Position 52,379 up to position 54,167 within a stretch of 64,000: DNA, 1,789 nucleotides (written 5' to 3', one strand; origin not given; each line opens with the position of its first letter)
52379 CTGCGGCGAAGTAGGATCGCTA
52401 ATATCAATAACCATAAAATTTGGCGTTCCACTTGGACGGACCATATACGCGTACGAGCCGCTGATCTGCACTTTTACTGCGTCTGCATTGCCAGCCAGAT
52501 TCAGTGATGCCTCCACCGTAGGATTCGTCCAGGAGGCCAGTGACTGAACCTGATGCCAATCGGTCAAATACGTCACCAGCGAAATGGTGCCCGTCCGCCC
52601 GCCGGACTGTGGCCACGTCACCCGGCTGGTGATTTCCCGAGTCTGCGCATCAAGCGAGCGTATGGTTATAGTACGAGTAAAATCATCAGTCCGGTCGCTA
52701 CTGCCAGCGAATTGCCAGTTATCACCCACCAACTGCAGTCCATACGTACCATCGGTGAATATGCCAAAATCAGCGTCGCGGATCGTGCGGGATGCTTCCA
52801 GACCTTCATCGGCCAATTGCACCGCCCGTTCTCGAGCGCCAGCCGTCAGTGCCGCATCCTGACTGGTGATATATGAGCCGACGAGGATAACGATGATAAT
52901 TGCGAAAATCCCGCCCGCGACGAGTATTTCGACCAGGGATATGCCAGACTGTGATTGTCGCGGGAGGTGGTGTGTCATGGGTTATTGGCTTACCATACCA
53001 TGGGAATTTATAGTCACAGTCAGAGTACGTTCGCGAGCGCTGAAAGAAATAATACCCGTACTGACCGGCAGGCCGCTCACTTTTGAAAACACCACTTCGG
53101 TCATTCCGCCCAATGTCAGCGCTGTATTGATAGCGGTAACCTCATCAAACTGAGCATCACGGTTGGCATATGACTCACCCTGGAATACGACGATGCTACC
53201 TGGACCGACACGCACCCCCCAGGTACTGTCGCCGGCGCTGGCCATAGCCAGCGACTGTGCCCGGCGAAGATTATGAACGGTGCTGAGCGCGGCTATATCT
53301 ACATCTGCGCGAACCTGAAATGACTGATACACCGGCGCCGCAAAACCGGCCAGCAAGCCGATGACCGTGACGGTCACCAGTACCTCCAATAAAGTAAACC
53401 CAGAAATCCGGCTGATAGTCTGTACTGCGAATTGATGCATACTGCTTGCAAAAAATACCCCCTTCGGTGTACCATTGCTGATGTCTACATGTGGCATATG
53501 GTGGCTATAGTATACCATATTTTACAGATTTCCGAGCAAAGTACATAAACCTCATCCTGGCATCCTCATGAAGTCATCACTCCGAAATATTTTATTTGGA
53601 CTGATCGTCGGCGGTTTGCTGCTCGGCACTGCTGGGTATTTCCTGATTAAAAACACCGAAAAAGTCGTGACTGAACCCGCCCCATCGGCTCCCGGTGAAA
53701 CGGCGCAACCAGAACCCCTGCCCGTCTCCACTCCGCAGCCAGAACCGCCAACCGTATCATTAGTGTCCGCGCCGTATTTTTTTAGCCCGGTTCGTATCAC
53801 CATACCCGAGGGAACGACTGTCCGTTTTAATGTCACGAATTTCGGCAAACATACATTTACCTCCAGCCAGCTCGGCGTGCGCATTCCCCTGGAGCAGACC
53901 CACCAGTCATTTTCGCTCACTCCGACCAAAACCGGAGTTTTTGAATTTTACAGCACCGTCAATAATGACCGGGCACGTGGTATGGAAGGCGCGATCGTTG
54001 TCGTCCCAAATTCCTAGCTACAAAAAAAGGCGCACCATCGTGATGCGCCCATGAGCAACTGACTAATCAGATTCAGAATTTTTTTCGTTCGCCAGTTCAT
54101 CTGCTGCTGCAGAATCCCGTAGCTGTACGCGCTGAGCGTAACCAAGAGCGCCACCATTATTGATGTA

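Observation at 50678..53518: Cluster of four type IV pilin-like genes including a PilV-like pilin fused to a six-bladed LVIVD-repeat propeller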

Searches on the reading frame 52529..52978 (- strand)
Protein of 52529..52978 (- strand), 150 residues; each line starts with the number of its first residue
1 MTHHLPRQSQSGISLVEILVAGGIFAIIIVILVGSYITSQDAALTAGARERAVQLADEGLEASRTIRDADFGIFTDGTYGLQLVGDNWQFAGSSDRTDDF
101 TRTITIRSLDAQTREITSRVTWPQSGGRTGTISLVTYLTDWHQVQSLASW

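Call 29: search_solved_structures(query=window:52529-52978:-, max_evalue=10, show_alignments=2)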
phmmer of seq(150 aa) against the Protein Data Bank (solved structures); distinct sequences matched with E-value up to 10: 3.
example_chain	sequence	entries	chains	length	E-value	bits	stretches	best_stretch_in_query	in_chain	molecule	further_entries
2vtu_J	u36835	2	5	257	0.63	13.2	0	89-129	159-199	MS2 COAT PROTEIN | COAT PROTEIN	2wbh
7o0y_A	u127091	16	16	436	0.84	12.8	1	56-88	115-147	Probable ABC transporter binding protein NosD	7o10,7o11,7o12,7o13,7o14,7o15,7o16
6ogm_A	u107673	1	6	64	0.86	12.8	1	26-73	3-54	4-oxalocrotonate tautomerase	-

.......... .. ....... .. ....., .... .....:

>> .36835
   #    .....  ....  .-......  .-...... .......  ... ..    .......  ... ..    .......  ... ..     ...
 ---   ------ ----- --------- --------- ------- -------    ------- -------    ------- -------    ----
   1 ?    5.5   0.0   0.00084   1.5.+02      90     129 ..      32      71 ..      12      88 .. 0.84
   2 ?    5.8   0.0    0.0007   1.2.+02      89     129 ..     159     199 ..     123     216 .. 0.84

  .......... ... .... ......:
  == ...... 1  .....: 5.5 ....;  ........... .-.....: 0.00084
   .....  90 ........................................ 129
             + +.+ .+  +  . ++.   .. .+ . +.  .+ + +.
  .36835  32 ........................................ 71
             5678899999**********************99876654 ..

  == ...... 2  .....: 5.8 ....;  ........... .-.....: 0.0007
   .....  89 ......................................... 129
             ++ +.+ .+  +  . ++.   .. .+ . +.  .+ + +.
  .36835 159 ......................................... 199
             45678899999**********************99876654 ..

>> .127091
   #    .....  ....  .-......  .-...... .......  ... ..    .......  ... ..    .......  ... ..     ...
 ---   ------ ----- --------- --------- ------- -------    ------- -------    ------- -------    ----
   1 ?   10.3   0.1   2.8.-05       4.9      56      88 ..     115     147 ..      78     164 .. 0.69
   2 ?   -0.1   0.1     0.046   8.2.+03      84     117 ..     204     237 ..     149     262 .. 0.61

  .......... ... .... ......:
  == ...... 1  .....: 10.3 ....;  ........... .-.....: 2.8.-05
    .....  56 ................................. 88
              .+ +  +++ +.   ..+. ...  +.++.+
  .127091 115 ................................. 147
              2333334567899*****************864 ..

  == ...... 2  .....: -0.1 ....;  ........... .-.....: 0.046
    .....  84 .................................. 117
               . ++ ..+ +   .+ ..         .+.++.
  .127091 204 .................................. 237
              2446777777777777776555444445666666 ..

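Call 54: search_protein_families(library=ncbifam, alignment_id=A4, max_evalue=0.05)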
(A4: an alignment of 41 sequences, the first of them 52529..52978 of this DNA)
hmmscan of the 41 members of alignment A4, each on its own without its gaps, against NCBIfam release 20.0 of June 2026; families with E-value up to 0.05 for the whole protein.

A. member 1, window:52529-52978:- (150 aa): 3 families
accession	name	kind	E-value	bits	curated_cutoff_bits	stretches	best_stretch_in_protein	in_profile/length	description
NF041013.1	T4P_ComGE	equivalog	4.9e-07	29.7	49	1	9-62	2-55/83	competence type IV pilus minor pilin ComGE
NF047828.1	T3SSXpsI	equivalog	0.00075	19.5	150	1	10-124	1-113/132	type II secretion system protein XpsI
TIGR01707.1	gspI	equivalog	0.0021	18.5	44.35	1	12-100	1-87/101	type II secretion system minor pseudopilin GspI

B. families by the number of members that match (of 41 scanned): 31 families (the first 25 are shown)
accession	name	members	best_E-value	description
NF041013.1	T4P_ComGE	38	2.8e-07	competence type IV pilus minor pilin ComGE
TIGR02532.1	IV_pilin_GFxxxE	22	1.4e-07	prepilin-type N-terminal cleavage/methylation domain-containing protein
NF007660.0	PRK10332.1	22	2.2e-05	prepilin-type N-terminal cleavage/methylation domain-containing protein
NF047828.1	T3SSXpsI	20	1.2e-06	type II secretion system protein XpsI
TIGR02523.1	type_IV_pilV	17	7.5e-05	type IV pilus modification protein PilV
TIGR01707.1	gspI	13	3.8e-05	type II secretion system minor pseudopilin GspI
NF007800.0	PRK10506.1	10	0.00011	prepilin peptidase-dependent protein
NF007848.0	PRK10557.1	9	0.0014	prepilin peptidase-dependent protein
TIGR01708.2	typeII_sec_gspH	5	0.00059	type II secretion system minor pseudopilin GspH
NF006453.0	PRK08808.1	4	0.00024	type II secretion system protein J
TIGR01711.1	gspJ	4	0.0017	type II secretion system minor pseudopilin GspJ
NF041775.1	typeIV_PilA_Myxo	4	0.0018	type IV pilin protein PilA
NF041002.1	pilin_ComGF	4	0.0031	competence type IV pilus minor pilin ComGF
NF008604.1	PRK11573.1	4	0.017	hypothetical protein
TIGR01710.1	typeII_sec_gspG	3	0.0054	type II secretion system major pseudopilin GspG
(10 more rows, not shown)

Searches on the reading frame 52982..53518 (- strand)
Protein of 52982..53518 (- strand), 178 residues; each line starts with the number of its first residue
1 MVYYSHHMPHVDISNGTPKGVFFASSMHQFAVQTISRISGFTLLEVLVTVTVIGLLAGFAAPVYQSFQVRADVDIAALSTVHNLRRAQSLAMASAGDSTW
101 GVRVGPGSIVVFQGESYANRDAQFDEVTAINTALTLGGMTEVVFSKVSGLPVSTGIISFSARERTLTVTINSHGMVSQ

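Call 3: search_protein_families(library=pfam, proteins=[window:52982-53518:-], max_evalue=0.1)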
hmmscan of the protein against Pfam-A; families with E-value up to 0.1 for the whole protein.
window:52982-53518:- (178 aa): 1 family
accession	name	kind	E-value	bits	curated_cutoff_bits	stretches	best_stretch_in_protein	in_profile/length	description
PF07963.17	N_methyl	-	6.7e-06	25.9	21.2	1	36-60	2-26/27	Prokaryotic N-terminal methylation motif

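Call 4: search_protein_families(library=ncbifam, proteins=[window:52982-53518:-], max_evalue=0.1)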
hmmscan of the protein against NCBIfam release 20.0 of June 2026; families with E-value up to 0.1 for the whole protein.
window:52982-53518:- (178 aa): 11 families
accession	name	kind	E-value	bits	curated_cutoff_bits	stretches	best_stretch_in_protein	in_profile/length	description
TIGR01710.1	typeII_sec_gspG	equivalog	1.2e-06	28.6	88.85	1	39-87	1-48/134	type II secretion system major pseudopilin GspG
TIGR01708.2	typeII_sec_gspH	equivalog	5.3e-06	26.5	80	1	39-107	2-68/169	type II secretion system minor pseudopilin GspH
TIGR02532.1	IV_pilin_GFxxxE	domain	6.5e-06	25.8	16.3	1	39-61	2-24/24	prepilin-type N-terminal cleavage/methylation domain-containing protein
NF007862.0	PRK10574.1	equivalog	1.8e-05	24.9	138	1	38-90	4-55/145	prepilin peptidase-dependent pilin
NF041775.1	typeIV_PilA_Myxo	equivalog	2.1e-05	24.6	400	1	37-74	9-46/214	type IV pilin protein PilA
NF040982.1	ComGD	equivalog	5e-05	23.7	70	1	39-169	2-128/139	competence type IV pilus minor pilin ComGD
NF007800.0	PRK10506.1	equivalog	0.0003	20.6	158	1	34-99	4-69/163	prepilin peptidase-dependent protein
NF041002.1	pilin_ComGF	equivalog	0.026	14.7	80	1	39-68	2-31/139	competence type IV pilus minor pilin ComGF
NF009681.0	PRK13202.1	equivalog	0.027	14.7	204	1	92-175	27-101/104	urease subunit beta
TIGR02596.1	TIGR02596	subfamily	0.04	14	70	1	41-93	1-53/196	Verru_Chthon cassette protein D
TIGR01711.1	gspJ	equivalog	0.042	13.7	64.85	1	40-87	2-49/192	type II secretion system minor pseudopilin GspJ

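Call 78: search_protein_families(library=pfam, proteins=[window:52982-53518:-], max_evalue=0.01)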
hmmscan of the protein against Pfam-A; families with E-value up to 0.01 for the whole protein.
window:52982-53518:- (178 aa): 1 family
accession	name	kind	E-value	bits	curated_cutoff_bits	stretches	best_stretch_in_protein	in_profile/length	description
PF07963.17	N_methyl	-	6.7e-06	25.9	21.2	1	36-60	2-26/27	Prokaryotic N-terminal methylation motif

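Call 84: search_protein_families(library=ncbifam, alignment_id=A6, max_evalue=0.05)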
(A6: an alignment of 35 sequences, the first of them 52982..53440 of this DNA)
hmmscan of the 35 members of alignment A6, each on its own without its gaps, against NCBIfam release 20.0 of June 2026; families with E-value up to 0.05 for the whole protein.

A. member 1, window:52982-53440:- (152 aa): 11 families
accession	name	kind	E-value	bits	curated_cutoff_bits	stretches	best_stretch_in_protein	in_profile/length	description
TIGR01710.1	typeII_sec_gspG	equivalog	8.9e-07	29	88.85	1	13-61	1-48/134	type II secretion system major pseudopilin GspG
TIGR01708.2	typeII_sec_gspH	equivalog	3.7e-06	27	80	1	13-82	2-69/169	type II secretion system minor pseudopilin GspH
TIGR02532.1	IV_pilin_GFxxxE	domain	4.8e-06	26.2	16.3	1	13-35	2-24/24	prepilin-type N-terminal cleavage/methylation domain-containing protein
NF007862.0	PRK10574.1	equivalog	1.2e-05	25.5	138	1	12-65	4-56/145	prepilin peptidase-dependent pilin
NF041775.1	typeIV_PilA_Myxo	equivalog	1.6e-05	25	400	1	11-48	9-46/214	type IV pilin protein PilA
NF040982.1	ComGD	equivalog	3.2e-05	24.4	70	1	13-143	2-128/139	competence type IV pilus minor pilin ComGD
NF007800.0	PRK10506.1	equivalog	0.00021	21.1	158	1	8-73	4-69/163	prepilin peptidase-dependent protein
NF009681.0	PRK13202.1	equivalog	0.02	15.1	204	1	66-149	27-101/104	urease subunit beta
NF041002.1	pilin_ComGF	equivalog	0.021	15.1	80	1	13-42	2-31/139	competence type IV pilus minor pilin ComGF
TIGR02596.1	TIGR02596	subfamily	0.03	14.4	70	1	15-67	1-53/196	Verru_Chthon cassette protein D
TIGR01711.1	gspJ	equivalog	0.03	14.1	64.85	1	14-61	2-49/192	type II secretion system minor pseudopilin GspJ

B. families by the number of members that match (of 35 scanned): 29 families (the first 25 are shown)
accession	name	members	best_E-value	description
TIGR01708.2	typeII_sec_gspH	34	1.1e-11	type II secretion system minor pseudopilin GspH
NF007800.0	PRK10506.1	34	6.6e-09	prepilin peptidase-dependent protein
NF007862.0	PRK10574.1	34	4.5e-08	prepilin peptidase-dependent pilin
NF040982.1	ComGD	33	5.2e-10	competence type IV pilus minor pilin ComGD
TIGR02532.1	IV_pilin_GFxxxE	33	3.4e-07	prepilin-type N-terminal cleavage/methylation domain-containing protein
NF041775.1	typeIV_PilA_Myxo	33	5.4e-07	type IV pilin protein PilA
NF041013.1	T4P_ComGE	32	7.2e-08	competence type IV pilus minor pilin ComGE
TIGR01710.1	typeII_sec_gspG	30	8.9e-07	type II secretion system major pseudopilin GspG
TIGR02596.1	TIGR02596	29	2e-07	Verru_Chthon cassette protein D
NF041002.1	pilin_ComGF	29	3.4e-05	competence type IV pilus minor pilin ComGF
TIGR01711.1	gspJ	19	4.1e-05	type II secretion system minor pseudopilin GspJ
NF040999.1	pilin_ComGC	18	5.9e-05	competence type IV pilus major pilin ComGC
TIGR02599.1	TIGR02599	14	0.00012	Verru_Chthon cassette protein C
NF047827.1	T3SSXpsH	10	0.00089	type II secretion system protein XpsH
TIGR02309.1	HpaB-1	8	0.00032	4-hydroxyphenylacetate 3-monooxygenase, oxygenase component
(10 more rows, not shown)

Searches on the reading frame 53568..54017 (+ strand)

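Call 3: search_protein_families(library=pfam, proteins=[window:53568-54017:+], max_evalue=0.1)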
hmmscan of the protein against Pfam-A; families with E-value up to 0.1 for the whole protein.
window:53568-54017:+ (149 aa): 3 families
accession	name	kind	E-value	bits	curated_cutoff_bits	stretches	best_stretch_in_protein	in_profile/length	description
PF13473.12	Cupredoxin_1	-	4.3e-07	30.3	27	1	59-138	19-100/104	Cupredoxin-like domain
PF23509.1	MSMEG_3727_PQQ-assoc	-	0.0024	17.8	27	1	66-146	50-135/152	MSMEG_3727, PQQ-associated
PF06596.16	PsbX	-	0.02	15.3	25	1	3-27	3-27/38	Photosystem II reaction centre X protein (PsbX)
